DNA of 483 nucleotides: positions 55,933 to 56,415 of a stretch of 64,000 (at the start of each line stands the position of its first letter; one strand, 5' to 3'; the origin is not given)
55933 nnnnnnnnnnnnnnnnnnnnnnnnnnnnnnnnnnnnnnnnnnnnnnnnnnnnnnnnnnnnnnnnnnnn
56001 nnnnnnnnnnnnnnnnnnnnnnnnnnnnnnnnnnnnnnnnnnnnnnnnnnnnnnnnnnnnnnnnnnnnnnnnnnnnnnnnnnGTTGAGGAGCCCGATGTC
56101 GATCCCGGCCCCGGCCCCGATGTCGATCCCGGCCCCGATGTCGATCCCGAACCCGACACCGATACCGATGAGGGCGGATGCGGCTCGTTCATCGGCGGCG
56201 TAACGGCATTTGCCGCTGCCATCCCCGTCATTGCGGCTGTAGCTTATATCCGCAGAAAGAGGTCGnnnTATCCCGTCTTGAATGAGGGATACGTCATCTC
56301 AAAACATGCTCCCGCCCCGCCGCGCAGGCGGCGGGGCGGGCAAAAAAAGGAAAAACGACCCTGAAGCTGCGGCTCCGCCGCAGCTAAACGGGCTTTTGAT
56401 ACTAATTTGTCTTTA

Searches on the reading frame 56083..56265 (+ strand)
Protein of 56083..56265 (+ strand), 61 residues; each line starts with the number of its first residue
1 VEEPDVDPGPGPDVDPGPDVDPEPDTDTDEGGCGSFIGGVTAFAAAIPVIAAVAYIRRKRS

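Call 6: search_protein_families(library=ncbifam, proteins=[window:56083-56265:+], max_evalue=10)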
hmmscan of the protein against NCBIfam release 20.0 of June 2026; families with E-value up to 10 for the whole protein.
seq(61 aa): 2 families
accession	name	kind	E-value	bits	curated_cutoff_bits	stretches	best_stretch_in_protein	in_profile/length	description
NF033845.1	MSCRAMM_ClfB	exception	0.048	11.6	999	1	3-29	557-583/871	MSCRAMM family adhesin clumping factor ClfB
NF007285.1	PRK09752.1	equivalog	0.66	7.5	1459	1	6-27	924-945/1250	AIDA-I family autotransporter adhesin YfaL/EhaC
